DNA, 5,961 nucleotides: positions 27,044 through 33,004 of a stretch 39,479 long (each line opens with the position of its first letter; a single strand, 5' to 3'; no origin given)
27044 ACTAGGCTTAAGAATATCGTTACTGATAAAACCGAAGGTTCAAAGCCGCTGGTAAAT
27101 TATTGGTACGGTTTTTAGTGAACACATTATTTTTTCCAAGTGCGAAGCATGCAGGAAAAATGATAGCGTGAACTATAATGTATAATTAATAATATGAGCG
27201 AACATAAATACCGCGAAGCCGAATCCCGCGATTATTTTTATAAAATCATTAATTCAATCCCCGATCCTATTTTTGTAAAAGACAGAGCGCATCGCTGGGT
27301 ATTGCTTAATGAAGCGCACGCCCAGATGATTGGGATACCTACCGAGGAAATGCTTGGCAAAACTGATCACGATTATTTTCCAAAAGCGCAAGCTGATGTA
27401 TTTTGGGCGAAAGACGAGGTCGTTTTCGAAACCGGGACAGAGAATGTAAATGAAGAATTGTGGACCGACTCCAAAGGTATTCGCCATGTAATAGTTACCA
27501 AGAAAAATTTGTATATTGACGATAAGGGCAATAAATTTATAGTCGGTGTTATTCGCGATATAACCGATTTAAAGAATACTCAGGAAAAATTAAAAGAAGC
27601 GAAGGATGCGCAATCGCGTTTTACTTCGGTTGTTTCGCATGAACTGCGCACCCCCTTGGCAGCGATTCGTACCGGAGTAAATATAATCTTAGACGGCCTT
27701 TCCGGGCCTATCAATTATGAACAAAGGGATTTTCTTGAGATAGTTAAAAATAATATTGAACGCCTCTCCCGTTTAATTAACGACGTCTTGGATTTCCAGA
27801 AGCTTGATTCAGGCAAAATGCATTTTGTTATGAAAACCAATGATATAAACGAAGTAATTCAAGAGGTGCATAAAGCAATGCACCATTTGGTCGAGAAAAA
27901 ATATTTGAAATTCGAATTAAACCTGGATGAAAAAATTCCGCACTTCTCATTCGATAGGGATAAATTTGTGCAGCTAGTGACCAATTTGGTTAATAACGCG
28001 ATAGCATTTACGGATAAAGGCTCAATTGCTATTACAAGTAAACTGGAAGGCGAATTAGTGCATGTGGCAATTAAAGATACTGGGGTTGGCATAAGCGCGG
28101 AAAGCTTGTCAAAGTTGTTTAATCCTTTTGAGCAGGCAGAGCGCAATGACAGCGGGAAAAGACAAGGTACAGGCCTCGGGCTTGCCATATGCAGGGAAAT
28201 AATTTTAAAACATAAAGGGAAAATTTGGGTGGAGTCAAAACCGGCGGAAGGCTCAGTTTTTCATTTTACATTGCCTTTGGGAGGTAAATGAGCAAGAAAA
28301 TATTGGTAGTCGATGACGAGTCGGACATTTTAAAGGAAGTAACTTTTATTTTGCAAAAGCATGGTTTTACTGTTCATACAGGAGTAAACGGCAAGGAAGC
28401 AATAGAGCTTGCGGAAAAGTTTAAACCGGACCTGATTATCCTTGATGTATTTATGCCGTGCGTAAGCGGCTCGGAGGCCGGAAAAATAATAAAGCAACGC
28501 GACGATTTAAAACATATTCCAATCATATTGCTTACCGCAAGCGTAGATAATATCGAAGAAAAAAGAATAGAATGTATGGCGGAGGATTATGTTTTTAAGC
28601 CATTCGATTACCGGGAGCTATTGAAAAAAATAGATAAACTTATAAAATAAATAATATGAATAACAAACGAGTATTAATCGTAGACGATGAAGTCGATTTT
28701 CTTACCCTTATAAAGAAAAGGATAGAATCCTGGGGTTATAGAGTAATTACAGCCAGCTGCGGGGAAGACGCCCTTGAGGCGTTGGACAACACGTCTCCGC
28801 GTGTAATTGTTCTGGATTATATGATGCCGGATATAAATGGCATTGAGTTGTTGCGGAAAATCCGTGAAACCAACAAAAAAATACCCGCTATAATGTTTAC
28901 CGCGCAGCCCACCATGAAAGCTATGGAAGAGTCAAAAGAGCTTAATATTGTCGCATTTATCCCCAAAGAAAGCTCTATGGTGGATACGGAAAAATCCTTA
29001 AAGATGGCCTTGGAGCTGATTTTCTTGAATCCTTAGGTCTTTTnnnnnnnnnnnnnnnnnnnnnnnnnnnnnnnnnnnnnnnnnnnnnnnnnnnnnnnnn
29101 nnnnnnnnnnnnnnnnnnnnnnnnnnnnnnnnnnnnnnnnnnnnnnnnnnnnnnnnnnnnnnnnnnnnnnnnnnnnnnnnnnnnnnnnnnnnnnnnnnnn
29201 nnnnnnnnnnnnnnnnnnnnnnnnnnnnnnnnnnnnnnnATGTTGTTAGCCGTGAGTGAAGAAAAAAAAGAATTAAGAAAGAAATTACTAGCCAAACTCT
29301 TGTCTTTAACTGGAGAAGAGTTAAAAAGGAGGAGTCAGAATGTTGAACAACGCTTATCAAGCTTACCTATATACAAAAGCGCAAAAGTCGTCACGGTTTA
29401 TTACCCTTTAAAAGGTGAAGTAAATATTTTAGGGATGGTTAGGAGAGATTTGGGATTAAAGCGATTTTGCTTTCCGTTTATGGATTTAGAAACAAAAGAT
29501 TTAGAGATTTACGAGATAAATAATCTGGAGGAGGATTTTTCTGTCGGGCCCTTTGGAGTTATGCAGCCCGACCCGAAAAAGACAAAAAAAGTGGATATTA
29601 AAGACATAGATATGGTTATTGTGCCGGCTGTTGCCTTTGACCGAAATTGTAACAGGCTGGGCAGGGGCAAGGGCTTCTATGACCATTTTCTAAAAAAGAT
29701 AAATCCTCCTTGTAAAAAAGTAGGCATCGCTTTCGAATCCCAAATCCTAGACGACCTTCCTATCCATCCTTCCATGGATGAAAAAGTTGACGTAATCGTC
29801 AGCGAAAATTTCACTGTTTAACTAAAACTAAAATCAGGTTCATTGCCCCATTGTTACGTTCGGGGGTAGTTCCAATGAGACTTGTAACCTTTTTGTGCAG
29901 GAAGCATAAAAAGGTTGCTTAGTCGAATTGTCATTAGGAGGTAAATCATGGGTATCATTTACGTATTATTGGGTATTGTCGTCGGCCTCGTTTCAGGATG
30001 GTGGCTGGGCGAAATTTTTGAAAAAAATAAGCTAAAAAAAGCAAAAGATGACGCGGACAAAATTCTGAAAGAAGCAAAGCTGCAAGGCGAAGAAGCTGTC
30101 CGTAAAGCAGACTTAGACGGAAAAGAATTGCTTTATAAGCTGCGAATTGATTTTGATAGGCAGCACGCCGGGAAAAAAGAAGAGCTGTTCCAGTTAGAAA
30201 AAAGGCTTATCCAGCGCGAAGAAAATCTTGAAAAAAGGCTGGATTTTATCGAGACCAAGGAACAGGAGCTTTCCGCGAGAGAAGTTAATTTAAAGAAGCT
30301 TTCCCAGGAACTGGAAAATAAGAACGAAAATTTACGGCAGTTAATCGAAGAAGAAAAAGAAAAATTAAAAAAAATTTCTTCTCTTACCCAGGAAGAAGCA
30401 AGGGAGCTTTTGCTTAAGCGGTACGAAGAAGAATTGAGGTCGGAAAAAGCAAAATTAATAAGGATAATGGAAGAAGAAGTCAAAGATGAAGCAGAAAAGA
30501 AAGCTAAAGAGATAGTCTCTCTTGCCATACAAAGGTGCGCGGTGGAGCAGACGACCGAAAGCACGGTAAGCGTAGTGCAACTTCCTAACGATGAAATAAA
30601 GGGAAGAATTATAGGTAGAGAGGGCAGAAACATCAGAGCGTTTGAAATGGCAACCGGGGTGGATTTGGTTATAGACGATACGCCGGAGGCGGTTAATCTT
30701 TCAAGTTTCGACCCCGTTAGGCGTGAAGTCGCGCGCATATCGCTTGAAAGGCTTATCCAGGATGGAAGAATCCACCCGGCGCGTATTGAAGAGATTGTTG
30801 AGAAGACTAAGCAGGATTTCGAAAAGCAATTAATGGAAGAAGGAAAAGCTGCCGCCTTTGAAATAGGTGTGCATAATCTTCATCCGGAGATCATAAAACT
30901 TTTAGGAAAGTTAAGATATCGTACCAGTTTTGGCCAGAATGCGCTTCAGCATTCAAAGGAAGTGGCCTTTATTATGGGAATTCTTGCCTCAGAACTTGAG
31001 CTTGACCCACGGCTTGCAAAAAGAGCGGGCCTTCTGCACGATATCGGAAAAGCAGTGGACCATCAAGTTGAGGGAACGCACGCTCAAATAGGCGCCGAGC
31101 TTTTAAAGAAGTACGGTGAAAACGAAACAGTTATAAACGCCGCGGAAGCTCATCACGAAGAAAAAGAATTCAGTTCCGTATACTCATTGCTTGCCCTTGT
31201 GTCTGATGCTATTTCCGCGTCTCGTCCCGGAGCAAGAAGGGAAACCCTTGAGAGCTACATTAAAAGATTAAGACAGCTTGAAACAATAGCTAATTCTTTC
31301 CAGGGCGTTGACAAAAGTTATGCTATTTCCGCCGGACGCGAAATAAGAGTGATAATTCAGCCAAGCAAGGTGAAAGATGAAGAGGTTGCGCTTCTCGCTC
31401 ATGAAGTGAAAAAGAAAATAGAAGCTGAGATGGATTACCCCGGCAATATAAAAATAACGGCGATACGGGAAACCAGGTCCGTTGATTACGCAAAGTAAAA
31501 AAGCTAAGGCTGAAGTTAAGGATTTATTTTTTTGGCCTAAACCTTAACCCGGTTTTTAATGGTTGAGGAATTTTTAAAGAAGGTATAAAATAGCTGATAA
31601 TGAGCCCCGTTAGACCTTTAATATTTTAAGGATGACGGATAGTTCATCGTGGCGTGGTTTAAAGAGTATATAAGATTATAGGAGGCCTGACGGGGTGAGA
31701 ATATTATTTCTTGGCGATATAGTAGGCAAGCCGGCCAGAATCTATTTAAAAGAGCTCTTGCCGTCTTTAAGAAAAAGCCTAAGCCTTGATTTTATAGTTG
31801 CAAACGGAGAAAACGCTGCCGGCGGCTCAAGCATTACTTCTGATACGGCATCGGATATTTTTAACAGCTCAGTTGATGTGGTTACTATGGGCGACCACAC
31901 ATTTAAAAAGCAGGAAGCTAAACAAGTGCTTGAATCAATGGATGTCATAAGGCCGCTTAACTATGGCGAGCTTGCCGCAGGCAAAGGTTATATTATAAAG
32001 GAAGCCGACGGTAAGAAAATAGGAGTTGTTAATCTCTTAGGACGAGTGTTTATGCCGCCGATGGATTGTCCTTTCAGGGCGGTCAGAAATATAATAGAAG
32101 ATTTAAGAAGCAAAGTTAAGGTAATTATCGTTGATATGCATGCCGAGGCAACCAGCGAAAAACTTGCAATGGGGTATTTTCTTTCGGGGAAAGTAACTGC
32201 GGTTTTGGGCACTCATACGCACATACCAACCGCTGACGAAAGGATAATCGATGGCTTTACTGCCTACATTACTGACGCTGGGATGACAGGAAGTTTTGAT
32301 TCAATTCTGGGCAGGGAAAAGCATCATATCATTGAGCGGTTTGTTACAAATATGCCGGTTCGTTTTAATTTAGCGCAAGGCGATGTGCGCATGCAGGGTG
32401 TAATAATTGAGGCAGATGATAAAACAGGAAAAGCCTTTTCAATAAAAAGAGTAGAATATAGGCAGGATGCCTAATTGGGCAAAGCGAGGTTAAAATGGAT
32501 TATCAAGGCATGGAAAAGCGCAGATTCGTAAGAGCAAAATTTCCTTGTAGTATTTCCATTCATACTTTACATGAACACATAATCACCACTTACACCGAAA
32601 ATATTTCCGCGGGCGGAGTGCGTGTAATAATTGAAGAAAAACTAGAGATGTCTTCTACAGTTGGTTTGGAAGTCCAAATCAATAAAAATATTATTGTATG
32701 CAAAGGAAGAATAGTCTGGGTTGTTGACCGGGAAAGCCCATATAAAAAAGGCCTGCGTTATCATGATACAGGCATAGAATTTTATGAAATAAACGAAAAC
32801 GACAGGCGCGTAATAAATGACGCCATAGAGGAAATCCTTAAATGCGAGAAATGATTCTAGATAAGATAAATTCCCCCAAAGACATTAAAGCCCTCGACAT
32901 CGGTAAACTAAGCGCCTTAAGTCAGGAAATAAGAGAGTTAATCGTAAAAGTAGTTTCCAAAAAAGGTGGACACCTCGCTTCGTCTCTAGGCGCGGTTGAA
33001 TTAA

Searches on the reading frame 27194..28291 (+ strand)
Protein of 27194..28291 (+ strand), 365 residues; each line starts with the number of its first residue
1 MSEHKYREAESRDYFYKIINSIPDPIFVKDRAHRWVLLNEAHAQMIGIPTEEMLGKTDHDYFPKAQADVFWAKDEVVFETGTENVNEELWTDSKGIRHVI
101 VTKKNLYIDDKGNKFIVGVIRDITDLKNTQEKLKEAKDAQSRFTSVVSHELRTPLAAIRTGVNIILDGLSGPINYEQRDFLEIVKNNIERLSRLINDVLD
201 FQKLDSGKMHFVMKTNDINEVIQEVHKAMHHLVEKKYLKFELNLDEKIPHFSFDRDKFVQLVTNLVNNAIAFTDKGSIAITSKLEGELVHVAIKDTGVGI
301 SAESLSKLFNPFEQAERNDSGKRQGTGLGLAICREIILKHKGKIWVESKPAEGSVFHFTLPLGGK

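Call 4: search_protein_families(library=pfam, proteins=[window:27194-28291:+], max_evalue=0.01)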
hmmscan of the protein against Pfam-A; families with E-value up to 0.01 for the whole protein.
window:27194-28291:+ (365 aa): 6 families
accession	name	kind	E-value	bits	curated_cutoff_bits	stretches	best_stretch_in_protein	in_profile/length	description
PF02518.31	HATPase_c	-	4.3e-28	98.4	26.4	1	254-362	2-109/111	Histidine kinase-, DNA gyrase B-, and HSP90-like ATPase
PF00512.31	HisKA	-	7.9e-19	67.9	26.9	1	139-207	1-66/66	His Kinase A (phospho-acceptor) domain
PF08448.16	PAS_4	-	1.9e-13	51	23.1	1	20-127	2-109/110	PAS fold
PF00989.32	PAS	-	2.2e-11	44.2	22.6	1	15-123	3-113/113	PAS fold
PF13426.13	PAS_9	-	2.3e-07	31.5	27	1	23-125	1-103/103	PAS domain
PF13188.13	PAS_8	-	0.00017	21.8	21.8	1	15-68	3-53/65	PAS domain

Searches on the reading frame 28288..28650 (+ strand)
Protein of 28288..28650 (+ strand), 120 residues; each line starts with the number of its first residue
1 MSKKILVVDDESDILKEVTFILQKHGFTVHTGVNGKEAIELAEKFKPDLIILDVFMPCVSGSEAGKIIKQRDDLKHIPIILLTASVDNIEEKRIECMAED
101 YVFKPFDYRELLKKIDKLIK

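Call 5: search_protein_families(library=pfam, proteins=[window:28288-28650:+], max_evalue=0.01)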
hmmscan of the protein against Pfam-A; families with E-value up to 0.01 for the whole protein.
window:28288-28650:+ (120 aa): 2 families
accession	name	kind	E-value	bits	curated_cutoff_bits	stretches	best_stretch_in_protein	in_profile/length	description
PF00072.30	Response_reg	-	1.8e-25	89.7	30.2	1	5-115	1-110/111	Response regulator receiver domain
PF20161.5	VpsR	-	0.0027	17.9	23.7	1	6-115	14-120/121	VpsR domain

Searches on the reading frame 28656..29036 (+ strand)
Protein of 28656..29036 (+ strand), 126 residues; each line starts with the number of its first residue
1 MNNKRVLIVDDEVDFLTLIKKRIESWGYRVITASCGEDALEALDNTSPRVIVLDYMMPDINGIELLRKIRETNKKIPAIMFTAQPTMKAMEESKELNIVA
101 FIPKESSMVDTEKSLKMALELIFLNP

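Call 5: search_protein_families(library=pfam, proteins=[window:28656-29036:+], max_evalue=0.01)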
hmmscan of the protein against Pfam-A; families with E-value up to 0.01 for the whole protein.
window:28656-29036:+ (126 aa): 3 families
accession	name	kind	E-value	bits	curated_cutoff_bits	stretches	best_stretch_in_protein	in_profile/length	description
PF00072.30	Response_reg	-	5.4e-25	88.2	30.2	1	6-110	1-105/111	Response regulator receiver domain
PF03709.21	OKR_DC_1_N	-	0.00016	22.3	29.3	1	17-88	7-76/111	Orn/Lys/Arg decarboxylase, N-terminal domain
PF23198.2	PDE8A_N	-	0.0055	17.1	29.6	1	23-99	30-107/147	PDE8A-like, N-terminal domain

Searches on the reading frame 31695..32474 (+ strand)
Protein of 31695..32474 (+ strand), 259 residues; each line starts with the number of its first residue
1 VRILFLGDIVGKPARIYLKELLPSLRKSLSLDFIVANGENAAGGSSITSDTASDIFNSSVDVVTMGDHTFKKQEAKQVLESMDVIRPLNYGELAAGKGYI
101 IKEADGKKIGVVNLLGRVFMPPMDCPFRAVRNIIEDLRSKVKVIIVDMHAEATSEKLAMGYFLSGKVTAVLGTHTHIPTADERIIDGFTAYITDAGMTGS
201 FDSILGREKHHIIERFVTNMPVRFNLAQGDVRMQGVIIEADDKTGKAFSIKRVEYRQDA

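Call 6: search_protein_families(library=pfam, proteins=[window:31695-32474:+], max_evalue=0.01)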
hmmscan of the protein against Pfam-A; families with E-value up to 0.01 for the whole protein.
window:31695-32474:+ (259 aa): 2 families
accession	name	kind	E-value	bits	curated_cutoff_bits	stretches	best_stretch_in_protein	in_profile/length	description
PF13277.11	YmdB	-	1.3e-98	329.8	27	1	4-253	1-253/253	YmdB-like protein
PF00149.33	Metallophos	-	2.7e-10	41.4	21.5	1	1-178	1-191/191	Calcineurin-like phosphoesterase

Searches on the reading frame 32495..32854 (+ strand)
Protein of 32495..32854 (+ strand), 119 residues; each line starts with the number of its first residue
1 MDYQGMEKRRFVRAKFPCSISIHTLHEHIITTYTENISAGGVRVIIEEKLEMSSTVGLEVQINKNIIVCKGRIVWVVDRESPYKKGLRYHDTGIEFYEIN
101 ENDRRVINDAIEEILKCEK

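Call 6: search_protein_families(library=pfam, proteins=[window:32495-32854:+], max_evalue=0.01)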
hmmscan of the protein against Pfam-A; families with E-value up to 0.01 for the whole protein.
window:32495-32854:+ (119 aa): 1 family
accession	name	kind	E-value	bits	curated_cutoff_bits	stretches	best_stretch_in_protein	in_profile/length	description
PF07238.19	PilZ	-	5.1e-14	52.9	22.5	1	7-112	1-101/102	PilZ domain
